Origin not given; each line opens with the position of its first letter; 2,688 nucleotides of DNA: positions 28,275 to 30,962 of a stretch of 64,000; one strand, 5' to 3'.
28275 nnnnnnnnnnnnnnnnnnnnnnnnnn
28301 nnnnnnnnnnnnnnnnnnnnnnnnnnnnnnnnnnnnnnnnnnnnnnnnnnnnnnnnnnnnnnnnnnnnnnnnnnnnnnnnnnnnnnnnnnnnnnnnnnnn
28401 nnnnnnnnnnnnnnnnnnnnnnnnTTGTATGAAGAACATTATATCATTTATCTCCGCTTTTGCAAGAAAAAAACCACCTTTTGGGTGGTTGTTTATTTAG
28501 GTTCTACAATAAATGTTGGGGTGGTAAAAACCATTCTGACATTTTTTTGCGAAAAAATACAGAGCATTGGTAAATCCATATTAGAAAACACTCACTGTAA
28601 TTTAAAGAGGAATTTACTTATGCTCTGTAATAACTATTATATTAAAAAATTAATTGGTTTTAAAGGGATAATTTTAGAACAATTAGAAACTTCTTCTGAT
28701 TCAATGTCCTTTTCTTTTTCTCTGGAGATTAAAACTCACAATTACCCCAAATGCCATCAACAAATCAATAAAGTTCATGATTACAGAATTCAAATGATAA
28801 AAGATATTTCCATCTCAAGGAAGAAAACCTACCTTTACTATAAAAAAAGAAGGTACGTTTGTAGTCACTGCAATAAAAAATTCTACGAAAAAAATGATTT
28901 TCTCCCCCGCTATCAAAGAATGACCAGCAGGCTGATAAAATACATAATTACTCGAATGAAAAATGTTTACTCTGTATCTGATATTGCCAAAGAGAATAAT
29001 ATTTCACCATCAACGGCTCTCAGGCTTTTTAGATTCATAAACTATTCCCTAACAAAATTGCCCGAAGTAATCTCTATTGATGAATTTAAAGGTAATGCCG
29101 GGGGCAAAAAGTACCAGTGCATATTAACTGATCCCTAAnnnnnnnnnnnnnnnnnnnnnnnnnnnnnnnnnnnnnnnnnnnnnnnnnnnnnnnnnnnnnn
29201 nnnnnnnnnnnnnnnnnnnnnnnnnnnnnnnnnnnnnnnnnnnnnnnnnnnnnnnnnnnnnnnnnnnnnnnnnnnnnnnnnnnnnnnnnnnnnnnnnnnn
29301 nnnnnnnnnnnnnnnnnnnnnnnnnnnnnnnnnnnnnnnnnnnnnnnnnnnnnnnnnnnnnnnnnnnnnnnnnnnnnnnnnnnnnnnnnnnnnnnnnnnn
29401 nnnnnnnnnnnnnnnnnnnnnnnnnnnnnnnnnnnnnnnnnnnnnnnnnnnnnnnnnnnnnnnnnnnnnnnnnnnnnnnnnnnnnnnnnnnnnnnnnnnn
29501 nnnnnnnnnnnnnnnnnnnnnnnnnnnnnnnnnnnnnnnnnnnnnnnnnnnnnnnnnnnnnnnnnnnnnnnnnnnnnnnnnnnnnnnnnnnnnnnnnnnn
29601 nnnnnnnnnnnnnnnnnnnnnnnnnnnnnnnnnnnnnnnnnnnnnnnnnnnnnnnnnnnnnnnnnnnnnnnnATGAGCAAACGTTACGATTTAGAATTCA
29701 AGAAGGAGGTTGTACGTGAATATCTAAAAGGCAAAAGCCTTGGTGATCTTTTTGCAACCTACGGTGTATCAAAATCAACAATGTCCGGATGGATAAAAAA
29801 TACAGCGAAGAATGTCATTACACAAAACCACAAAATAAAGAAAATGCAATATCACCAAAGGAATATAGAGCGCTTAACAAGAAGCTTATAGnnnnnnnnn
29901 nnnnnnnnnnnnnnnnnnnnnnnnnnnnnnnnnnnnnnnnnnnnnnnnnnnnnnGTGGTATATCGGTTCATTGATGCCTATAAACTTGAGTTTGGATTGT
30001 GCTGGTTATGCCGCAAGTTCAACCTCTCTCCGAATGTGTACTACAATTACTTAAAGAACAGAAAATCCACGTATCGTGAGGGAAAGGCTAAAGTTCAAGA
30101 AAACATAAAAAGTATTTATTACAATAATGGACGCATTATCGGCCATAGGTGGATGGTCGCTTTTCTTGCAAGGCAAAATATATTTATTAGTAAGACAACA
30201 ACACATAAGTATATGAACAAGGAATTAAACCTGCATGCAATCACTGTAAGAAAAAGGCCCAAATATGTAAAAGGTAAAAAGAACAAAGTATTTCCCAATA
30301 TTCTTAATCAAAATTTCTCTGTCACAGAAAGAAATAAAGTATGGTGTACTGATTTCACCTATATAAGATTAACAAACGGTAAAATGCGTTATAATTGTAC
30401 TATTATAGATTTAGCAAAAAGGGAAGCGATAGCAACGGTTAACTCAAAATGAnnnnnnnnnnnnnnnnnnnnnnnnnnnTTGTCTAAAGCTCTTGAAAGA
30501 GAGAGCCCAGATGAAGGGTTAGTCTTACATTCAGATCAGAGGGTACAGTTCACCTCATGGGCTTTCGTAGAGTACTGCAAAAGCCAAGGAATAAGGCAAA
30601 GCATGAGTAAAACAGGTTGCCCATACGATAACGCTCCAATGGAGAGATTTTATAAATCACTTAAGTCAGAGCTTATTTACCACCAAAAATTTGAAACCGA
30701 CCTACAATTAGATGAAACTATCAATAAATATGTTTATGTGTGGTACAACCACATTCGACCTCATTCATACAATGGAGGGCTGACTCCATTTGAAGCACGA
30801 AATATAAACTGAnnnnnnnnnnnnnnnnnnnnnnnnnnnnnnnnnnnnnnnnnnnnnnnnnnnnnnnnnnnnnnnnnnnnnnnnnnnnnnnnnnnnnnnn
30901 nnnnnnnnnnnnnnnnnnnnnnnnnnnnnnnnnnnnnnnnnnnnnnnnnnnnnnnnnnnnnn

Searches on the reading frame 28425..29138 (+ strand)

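Call 48: search_protein_families(library=pfam, proteins=[window:28425-29138:+])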
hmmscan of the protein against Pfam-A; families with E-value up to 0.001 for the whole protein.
window:28425-29138:+ (237 aa): 2 families
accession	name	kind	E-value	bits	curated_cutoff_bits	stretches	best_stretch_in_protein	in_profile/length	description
PF14690.11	Zn_ribbon_ISL3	-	4.5e-10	40.2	25.5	1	108-149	6-47/47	zinc-finger of transposase IS204/IS1001/IS1096/IS1165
PF13542.12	HTH_Tnp_ISL3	-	5.7e-10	38.9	27.4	1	155-203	1-48/51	Helix-turn-helix domain of transposase family ISL3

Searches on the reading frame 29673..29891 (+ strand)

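Call 48: search_protein_families(library=pfam, proteins=[window:29673-29891:+])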
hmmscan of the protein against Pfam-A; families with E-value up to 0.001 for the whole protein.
window:29673-29891:+ (72 aa): 2 families
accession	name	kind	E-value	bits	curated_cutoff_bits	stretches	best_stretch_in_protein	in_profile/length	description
PF01527.26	HTH_Tnp_1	-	4.7e-05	24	24.1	1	3-69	5-71/75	Transposase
PF13518.12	HTH_28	-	5e-05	23.7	25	1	9-42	1-34/52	Helix-turn-helix domain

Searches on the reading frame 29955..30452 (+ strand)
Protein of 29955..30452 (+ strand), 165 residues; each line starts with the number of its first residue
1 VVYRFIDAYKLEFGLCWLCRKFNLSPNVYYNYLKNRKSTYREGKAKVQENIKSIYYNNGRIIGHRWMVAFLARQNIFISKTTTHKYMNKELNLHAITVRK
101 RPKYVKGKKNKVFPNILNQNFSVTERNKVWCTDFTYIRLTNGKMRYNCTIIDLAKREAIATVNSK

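Call 48: search_protein_families(library=pfam, proteins=[window:29955-30452:+])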
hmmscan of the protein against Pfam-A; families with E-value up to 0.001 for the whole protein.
window:29955-30452:+ (165 aa): 1 family
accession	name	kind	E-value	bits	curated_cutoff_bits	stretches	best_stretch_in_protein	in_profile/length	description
PF00665.32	rve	-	2.2e-06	28.3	32.6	1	124-161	2-40/102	Integrase core domain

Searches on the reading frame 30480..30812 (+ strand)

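Call 48: search_protein_families(library=pfam, proteins=[window:30480-30812:+])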
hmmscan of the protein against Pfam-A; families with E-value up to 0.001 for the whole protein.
window:30480-30812:+ (110 aa): 3 families
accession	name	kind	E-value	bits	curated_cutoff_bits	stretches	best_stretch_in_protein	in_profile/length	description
PF13683.12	rve_3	-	2.6e-14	53.1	26.5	1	36-103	1-67/67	Integrase core domain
PF13333.12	rve_2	-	1.6e-12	47.8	22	1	55-108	1-53/56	Integrase core domain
PF00665.32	rve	-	1.3e-06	29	32.6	1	2-47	56-101/102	Integrase core domain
